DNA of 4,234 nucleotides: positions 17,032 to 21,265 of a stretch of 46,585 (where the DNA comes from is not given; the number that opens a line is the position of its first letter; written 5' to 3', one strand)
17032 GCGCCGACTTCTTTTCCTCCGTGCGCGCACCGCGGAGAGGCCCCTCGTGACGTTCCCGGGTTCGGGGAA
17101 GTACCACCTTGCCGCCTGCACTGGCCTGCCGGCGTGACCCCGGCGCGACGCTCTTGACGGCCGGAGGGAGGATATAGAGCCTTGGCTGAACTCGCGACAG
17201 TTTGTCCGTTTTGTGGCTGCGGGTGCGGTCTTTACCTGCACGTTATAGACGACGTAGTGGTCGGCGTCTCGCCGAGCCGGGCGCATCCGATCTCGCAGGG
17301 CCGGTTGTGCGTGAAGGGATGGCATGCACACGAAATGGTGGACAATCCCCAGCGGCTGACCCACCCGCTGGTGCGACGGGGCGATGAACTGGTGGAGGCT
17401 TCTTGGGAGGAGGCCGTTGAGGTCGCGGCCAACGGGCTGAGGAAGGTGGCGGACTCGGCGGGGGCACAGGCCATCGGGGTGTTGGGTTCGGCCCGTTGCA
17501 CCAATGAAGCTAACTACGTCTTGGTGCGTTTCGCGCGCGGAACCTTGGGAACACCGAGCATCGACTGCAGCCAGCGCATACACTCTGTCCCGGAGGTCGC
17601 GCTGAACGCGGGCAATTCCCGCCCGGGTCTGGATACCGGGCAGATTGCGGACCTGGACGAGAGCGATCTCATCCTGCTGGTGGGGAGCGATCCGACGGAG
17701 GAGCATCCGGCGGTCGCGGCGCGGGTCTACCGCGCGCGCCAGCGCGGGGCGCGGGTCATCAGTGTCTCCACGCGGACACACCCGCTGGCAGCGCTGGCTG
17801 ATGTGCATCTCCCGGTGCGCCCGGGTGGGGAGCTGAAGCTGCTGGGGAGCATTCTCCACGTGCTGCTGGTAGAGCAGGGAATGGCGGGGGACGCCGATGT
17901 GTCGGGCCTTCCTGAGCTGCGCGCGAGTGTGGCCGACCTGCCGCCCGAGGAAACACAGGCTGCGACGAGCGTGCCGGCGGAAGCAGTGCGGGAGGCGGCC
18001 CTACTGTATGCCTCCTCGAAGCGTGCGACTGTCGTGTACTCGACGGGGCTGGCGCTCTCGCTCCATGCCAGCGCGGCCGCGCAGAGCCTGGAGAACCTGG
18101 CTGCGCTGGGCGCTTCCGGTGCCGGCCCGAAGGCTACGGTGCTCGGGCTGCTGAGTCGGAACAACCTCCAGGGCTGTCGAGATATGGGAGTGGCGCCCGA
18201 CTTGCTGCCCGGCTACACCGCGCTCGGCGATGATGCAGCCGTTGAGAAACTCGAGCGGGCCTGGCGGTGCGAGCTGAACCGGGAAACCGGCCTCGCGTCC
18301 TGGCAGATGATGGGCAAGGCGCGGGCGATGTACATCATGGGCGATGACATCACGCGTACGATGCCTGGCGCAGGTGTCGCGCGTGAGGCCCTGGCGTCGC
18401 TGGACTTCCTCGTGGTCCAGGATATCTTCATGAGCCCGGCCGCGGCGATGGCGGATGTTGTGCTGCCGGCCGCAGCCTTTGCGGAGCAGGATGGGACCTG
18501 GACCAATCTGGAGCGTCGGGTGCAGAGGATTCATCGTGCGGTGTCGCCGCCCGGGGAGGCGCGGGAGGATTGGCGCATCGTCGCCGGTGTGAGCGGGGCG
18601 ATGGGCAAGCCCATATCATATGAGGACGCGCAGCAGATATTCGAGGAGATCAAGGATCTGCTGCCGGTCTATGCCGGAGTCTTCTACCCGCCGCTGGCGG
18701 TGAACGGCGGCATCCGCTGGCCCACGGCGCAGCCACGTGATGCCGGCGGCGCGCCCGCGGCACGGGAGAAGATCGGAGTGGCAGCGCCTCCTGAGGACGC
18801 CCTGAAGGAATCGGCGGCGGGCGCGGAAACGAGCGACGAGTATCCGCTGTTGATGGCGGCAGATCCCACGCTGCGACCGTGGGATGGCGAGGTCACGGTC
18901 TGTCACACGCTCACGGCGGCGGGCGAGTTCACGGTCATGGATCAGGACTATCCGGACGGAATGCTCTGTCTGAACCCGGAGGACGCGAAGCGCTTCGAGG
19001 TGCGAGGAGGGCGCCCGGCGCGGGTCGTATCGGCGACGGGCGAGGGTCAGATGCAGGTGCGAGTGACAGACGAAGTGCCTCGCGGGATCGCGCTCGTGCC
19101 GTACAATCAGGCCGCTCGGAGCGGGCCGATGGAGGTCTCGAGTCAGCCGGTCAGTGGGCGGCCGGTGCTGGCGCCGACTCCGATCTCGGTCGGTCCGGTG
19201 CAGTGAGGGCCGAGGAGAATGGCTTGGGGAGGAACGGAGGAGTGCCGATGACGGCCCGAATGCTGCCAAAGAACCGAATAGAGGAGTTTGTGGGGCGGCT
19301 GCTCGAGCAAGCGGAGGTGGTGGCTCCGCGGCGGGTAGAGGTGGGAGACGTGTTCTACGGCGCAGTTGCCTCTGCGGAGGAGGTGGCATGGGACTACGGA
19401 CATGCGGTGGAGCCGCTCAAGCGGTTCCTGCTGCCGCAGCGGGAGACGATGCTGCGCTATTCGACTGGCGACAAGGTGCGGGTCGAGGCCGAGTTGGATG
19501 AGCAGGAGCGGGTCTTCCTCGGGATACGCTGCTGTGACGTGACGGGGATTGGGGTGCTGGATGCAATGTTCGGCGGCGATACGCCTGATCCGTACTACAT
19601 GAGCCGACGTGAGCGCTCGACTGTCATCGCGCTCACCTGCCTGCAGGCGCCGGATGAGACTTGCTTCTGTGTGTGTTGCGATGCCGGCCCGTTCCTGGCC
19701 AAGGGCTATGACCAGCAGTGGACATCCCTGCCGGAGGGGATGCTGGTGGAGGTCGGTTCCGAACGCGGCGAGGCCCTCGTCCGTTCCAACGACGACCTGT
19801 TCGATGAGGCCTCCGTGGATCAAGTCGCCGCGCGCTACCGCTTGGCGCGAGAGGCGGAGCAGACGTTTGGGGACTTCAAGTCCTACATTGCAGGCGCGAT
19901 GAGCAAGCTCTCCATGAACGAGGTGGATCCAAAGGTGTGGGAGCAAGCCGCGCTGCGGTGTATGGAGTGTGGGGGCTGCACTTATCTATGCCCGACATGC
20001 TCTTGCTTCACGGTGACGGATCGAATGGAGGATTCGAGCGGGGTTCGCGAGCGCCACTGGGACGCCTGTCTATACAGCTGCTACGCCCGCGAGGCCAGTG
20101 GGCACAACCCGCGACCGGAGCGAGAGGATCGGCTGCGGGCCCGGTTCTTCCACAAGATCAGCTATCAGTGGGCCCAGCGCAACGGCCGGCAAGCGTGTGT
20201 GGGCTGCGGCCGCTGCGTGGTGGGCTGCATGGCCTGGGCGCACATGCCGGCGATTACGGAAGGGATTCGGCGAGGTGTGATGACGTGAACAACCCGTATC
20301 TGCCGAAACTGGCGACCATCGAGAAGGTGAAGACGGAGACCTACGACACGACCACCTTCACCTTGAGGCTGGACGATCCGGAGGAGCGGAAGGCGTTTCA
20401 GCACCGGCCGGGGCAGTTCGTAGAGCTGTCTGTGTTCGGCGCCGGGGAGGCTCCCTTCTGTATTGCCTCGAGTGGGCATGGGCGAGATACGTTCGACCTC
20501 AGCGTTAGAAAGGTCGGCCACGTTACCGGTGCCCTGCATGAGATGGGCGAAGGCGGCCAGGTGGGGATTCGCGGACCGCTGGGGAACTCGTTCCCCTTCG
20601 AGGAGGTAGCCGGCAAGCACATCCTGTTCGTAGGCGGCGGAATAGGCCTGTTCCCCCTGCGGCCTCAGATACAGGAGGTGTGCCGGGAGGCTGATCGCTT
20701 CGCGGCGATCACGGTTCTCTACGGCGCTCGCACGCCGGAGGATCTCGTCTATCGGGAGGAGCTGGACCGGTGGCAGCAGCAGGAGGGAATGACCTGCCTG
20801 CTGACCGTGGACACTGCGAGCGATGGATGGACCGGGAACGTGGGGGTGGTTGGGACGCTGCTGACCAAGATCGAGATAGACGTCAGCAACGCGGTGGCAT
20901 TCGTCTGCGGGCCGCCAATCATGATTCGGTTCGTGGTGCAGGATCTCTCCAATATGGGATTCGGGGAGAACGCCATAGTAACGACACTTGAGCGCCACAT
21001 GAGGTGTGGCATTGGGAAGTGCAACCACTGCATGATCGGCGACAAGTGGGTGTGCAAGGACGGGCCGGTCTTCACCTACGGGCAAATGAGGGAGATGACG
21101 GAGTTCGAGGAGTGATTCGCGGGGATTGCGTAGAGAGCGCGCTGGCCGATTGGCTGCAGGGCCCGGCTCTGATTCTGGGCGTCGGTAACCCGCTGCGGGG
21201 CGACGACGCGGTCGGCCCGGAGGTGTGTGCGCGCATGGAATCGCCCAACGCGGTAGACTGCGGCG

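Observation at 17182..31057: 12-gene operon joining a Hyf-type membrane [NiFe]-hydrogenase to an FdhA-like subunit and a sulfhydrogenase/AsrAB-like NAD(P)-binding module, with no HycB/HyfA ferredoxin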

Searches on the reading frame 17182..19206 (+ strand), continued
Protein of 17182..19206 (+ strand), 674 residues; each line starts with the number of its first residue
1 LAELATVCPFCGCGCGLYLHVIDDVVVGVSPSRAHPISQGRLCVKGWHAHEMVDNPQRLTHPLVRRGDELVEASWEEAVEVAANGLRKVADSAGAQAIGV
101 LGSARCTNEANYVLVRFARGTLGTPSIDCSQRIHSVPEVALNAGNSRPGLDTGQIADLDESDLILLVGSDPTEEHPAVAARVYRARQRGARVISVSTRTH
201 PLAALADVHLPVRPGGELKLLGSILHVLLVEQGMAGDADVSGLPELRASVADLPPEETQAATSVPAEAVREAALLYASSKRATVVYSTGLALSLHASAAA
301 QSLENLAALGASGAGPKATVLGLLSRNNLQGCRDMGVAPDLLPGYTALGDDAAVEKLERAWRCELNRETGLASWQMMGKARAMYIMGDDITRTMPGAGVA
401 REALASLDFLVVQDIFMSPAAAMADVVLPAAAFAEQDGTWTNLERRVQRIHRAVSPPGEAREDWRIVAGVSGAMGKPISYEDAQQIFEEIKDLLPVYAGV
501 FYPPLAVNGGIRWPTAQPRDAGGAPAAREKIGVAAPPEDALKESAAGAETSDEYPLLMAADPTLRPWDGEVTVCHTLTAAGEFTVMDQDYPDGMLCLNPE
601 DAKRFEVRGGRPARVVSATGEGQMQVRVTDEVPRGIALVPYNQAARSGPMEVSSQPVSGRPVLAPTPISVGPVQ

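Call 58: find_encoding_contigs(protein=P0177, flank=10000, max_places=1)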
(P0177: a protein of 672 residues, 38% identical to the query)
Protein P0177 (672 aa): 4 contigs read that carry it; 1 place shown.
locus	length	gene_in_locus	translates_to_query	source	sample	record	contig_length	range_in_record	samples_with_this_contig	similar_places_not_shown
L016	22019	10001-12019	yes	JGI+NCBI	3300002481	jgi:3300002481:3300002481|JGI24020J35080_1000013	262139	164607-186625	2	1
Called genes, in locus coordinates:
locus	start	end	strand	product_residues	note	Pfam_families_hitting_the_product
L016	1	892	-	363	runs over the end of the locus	PF00437:T2SSE, PF13401:AAA_22 (faint)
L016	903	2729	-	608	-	PF05157:MshEN, PF00437:T2SSE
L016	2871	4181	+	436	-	PF00675:Peptidase_M16, PF05193:Peptidase_M16_C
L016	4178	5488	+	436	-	PF00675:Peptidase_M16, PF05193:Peptidase_M16_C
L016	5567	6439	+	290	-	PF01578:Cytochrom_C_asm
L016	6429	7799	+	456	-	PF05140:ResB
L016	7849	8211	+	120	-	PF22113:Mtrc-MtrF_II-IV_dom (weak), PF14537:Cytochrom_c3_2 (weak), PF09699:Paired_CXXCH_1 (weak)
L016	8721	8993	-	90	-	PF02617:ClpS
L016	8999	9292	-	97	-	-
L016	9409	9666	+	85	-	PF00462:Glutaredoxin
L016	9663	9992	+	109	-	PF02943:FeThRed_B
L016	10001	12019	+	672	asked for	PF04879:Molybdop_Fe4S4, PF00384:Molybdopterin, PF01568:Molydop_binding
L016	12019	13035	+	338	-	PF13187:Fer4_9 (faint), PF13237:Fer4_10 (faint), PF12838:Fer4_7 (faint), PF13534:Fer4_17 (faint), PF17179:Fer4_22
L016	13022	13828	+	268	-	PF00970:FAD_binding_6 (weak), PF00175:NAD_binding_1, PF10418:DHODB_Fe-S_bind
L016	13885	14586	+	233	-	-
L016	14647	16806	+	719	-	PF08448:PAS_4, PF13426:PAS_9, PF01590:GAF, PF13185:GAF_2, PF00989:PAS, PF08448:PAS_4, PF13188:PAS_8, PF08447:PAS_3, +3 more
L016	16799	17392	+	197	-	PF00072:Response_reg, PF00196:GerE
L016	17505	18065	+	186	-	PF00072:Response_reg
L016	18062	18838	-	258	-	-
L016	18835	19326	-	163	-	-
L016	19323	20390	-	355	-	-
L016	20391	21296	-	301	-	PF21687:T2SSK_1st, PF03934:T2SSK (weak), PF12836:HHH_3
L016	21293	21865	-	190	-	PF07963:N_methyl, PF11612:T2SSJ (faint)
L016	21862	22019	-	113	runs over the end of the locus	PF07963:N_methyl (weak)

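Call 59: find_encoding_contigs(protein=P0196, flank=10000, max_places=1)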
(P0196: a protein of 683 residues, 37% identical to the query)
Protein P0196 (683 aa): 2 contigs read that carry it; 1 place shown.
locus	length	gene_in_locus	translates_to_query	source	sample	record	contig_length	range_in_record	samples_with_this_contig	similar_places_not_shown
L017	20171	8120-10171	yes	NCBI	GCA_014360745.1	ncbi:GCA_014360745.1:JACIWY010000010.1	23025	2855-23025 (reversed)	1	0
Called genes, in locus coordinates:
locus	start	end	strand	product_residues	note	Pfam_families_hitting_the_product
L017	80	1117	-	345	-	PF00535:Glycos_transf_2, PF10111:Glyco_tranf_2_2, PF13641:Glyco_tranf_2_3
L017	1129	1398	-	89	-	PF05402:PqqD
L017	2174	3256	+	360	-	PF00070:Pyr_redox (faint), PF00890:FAD_binding_2 (weak), PF01134:GIDA (weak), PF01266:DAO, PF03486:HI0933_like (faint), PF07992:Pyr_redox_2, PF12831:FAD_oxidored, PF13450:NAD_binding_8, +2 more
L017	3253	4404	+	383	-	PF12797:Fer4_2 (faint), PF13237:Fer4_10 (faint), PF13484:Fer4_16 (faint), PF00037:Fer4 (weak), PF12837:Fer4_6 (weak), PF14697:Fer4_21, PF12838:Fer4_7 (weak), PF13187:Fer4_9 (weak)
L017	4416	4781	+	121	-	PF02662:FlpD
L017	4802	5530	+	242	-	PF12225:DUF5981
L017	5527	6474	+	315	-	PF02219:MTHFR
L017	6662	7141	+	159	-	PF13183:Fer4_8, PF13237:Fer4_10 (weak), PF13187:Fer4_9 (weak), PF13534:Fer4_17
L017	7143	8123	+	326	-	PF12831:FAD_oxidored (weak), PF00037:Fer4 (faint), PF12797:Fer4_2 (faint), PF12837:Fer4_6 (faint), PF13187:Fer4_9 (faint), PF13237:Fer4_10 (faint), PF14697:Fer4_21 (faint), PF13183:Fer4_8 (weak), +1 more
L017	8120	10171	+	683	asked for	PF04879:Molybdop_Fe4S4, PF00384:Molybdopterin, PF01568:Molydop_binding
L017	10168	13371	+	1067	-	PF07992:Pyr_redox_2, PF00890:FAD_binding_2 (weak), PF01266:DAO (weak), PF07992:Pyr_redox_2 (weak), PF12831:FAD_oxidored (weak), PF13450:NAD_binding_8 (weak), PF12837:Fer4_6 (weak), PF12838:Fer4_7, +3 more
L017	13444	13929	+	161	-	PF02662:FlpD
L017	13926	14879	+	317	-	PF12797:Fer4_2 (faint), PF13187:Fer4_9 (faint), PF13183:Fer4_8 (weak), PF13534:Fer4_17 (weak)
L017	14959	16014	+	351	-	PF13187:Fer4_9 (faint), PF12838:Fer4_7 (faint), PF14697:Fer4_21 (faint), PF25160:LdpA_Fe-S-bd (faint), PF12797:Fer4_2 (faint), PF13237:Fer4_10 (faint), PF00037:Fer4 (faint), PF17179:Fer4_22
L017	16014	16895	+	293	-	PF00175:NAD_binding_1, PF10418:DHODB_Fe-S_bind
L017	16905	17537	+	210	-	PF04961:FTCD_C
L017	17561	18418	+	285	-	PF00763:THF_DHG_CYH, PF02882:THF_DHG_CYH_C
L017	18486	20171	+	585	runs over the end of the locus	PF01268:FTHFS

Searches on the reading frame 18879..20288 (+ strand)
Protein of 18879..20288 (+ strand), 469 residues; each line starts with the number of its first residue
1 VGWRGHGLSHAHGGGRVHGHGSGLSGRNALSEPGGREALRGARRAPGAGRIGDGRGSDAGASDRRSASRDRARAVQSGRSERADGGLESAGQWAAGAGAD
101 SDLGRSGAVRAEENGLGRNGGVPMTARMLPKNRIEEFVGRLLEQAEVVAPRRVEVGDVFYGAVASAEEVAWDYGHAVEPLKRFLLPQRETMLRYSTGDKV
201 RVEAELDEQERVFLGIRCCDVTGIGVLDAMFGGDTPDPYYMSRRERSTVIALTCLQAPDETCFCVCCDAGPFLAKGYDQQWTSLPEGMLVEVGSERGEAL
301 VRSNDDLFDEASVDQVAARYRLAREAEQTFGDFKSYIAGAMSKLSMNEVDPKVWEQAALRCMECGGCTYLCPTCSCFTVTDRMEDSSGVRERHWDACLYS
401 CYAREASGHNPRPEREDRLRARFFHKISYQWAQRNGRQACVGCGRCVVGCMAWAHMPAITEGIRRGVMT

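Call 4: search_protein_families(library=pfam, proteins=[window:18879-20288:+], max_evalue=0.001)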
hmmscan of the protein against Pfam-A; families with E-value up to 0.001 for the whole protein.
window:18879-20288:+ (469 aa): 3 families
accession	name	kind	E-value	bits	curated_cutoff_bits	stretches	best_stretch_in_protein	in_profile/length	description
PF17179.9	Fer4_22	-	1e-27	97.2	27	1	360-452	1-93/95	4Fe-4S dicluster domain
PF13183.11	Fer4_8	-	8.7e-06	26.6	27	0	332-373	24-66/68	4Fe-4S dicluster domain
PF13534.11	Fer4_17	-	0.00021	22.2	22.2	1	336-372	21-57/61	4Fe-4S dicluster domain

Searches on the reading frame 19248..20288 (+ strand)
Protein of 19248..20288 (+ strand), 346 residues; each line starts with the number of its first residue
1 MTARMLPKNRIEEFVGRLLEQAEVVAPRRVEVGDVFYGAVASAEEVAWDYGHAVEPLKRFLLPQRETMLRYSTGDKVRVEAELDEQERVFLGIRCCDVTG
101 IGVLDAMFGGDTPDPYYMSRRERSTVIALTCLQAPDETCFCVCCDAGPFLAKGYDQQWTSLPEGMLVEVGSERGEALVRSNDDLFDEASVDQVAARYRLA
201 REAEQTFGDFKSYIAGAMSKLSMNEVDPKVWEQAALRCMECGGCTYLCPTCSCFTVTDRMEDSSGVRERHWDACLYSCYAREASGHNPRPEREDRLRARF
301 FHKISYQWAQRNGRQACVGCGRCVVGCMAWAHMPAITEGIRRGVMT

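Call 21: search_protein_families(library=ncbifam, proteins=[window:19248-20288:+], max_evalue=0.00001)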
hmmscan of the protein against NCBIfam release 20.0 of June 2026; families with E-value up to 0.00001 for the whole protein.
window:19248-20288:+ (346 aa): 3 families
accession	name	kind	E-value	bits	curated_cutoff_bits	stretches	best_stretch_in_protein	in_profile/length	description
NF040829.1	sulfhyd_ShyB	equivalog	6.4e-60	202.9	690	1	6-341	6-330/334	NAD(P)-dependent hydrogenase/sulfhydrogenase 2 subunit beta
NF040833.1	sulfhyd_HydB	equivalog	3.8e-59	200.4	750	1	5-329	5-324/367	NADPH-dependent hydrogenase/sulfhydrogenase 1 subunit beta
TIGR02910.1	sulfite_red_A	equivalog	1.3e-40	139.6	323.15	1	22-332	21-318/334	anaerobic sulfite reductase subunit AsrA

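Call 45: search_solved_structures(query=window:19248-20288:+, max_evalue=0.001, show_alignments=1)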
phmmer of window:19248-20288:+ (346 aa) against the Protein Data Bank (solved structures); distinct sequences matched with E-value up to 0.001: 2.
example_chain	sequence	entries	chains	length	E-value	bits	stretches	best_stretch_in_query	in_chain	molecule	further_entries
9nez_B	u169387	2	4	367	3.4e-56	194.1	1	5-329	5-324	Sulfhydrogenase 1 subunit beta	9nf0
2fug_9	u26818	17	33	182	0.00079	21.9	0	288-332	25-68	NADH-quinone oxidoreductase chain 9 | NADH-QUINONE OXIDOREDUCTASE SUBUNIT 9 | NADH-quinone oxidoreductase subunit I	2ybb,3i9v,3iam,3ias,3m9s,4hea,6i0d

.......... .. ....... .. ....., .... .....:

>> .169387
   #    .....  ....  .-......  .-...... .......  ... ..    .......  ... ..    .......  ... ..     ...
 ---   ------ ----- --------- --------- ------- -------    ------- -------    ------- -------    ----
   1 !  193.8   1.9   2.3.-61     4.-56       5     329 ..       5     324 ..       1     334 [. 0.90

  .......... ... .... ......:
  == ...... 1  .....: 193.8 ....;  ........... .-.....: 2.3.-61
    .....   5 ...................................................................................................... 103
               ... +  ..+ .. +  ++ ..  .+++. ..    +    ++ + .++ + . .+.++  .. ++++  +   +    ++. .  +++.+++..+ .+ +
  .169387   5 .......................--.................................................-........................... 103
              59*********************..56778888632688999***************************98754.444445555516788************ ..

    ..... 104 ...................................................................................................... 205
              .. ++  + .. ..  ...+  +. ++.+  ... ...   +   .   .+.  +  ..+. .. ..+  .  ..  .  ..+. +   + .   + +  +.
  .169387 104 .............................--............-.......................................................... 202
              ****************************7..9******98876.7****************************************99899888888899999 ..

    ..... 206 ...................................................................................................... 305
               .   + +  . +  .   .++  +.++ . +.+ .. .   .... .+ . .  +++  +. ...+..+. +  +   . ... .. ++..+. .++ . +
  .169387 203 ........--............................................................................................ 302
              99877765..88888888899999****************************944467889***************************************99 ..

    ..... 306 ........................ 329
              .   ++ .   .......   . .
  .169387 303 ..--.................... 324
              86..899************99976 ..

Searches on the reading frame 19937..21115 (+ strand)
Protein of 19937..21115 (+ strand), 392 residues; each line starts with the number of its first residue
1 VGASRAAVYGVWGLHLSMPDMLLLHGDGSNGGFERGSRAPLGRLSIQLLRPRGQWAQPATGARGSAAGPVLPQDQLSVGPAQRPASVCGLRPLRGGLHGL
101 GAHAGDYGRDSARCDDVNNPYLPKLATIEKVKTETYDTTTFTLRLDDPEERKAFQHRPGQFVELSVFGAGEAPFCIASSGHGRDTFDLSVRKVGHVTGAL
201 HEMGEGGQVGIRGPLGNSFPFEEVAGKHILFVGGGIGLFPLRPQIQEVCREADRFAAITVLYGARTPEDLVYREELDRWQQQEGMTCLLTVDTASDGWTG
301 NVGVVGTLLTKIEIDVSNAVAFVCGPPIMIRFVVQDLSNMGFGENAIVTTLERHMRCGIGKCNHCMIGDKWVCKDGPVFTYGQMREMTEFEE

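Call 4: search_protein_families(library=pfam, proteins=[window:19937-21115:+], max_evalue=0.001)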
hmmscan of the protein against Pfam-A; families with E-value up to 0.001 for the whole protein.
window:19937-21115:+ (392 aa): 3 families
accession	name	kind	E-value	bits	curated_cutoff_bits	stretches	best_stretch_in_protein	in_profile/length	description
PF00175.26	NAD_binding_1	-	7.4e-17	62.4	22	1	231-334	1-108/109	Oxidoreductase NAD-binding domain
PF10418.14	DHODB_Fe-S_bind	-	6.3e-10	39.1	23.9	1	352-384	1-40/41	Iron-sulfur cluster binding domain of dihydroorotate dehydrogenase B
PF00970.30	FAD_binding_6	-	1.9e-06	28.6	21.1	1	127-217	3-96/99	Oxidoreductase FAD-binding domain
